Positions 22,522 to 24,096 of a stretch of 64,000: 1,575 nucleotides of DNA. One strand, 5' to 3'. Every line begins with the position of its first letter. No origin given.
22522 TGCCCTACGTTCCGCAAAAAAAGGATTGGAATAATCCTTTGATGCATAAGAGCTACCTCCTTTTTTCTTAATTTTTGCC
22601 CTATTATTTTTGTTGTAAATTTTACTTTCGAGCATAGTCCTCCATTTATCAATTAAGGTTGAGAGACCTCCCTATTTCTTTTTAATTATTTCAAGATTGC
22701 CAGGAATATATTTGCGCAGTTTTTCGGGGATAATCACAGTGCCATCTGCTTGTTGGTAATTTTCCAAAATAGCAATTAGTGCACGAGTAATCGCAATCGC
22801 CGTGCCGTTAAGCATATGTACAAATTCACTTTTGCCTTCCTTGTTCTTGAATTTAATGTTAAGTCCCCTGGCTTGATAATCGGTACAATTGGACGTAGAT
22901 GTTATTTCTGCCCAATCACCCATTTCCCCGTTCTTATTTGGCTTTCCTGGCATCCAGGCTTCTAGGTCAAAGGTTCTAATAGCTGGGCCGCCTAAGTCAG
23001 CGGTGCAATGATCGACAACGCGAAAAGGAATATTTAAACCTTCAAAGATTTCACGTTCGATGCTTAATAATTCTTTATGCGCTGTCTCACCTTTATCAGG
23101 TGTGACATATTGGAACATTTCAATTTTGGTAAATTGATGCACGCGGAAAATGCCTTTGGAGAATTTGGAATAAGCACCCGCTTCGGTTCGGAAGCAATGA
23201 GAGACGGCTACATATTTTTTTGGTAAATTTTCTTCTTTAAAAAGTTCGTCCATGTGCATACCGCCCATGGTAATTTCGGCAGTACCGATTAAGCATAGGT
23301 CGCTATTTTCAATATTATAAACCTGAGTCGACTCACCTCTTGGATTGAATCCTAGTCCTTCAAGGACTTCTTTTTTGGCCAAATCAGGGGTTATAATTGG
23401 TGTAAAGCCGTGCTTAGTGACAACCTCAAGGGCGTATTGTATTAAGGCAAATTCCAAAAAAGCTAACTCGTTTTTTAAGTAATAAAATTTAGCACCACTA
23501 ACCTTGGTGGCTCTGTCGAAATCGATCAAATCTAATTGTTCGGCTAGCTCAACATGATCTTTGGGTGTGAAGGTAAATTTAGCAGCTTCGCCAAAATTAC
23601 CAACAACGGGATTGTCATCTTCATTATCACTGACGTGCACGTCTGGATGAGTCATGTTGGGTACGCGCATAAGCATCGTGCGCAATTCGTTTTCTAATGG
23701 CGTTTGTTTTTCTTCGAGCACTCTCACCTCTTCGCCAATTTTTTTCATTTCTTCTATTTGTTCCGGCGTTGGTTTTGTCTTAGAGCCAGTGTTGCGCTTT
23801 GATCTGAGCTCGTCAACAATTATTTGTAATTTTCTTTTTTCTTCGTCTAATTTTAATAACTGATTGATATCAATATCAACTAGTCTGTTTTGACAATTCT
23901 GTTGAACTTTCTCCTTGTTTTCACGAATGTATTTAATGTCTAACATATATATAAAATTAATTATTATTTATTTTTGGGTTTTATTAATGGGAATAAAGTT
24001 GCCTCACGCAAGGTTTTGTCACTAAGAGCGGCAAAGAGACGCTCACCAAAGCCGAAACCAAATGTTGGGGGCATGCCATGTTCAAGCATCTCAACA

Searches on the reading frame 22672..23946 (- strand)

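Call 48: search_protein_families(library=pfam, proteins=[window:22672-23946:-], max_evalue=0.00001)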
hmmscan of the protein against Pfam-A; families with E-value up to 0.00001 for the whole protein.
window:22672-23946:- (424 aa): 2 families
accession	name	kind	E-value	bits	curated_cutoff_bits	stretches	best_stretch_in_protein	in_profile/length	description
PF00587.30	tRNA-synt_2b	-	4.4e-33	115.3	29.3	1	213-397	6-179/179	tRNA synthetase class II core domain (G, H, P, S and T)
PF02403.27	Seryl_tRNA_N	-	1.1e-18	67.8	28.2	1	1-98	1-107/108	Seryl-tRNA synthetase N-terminal domain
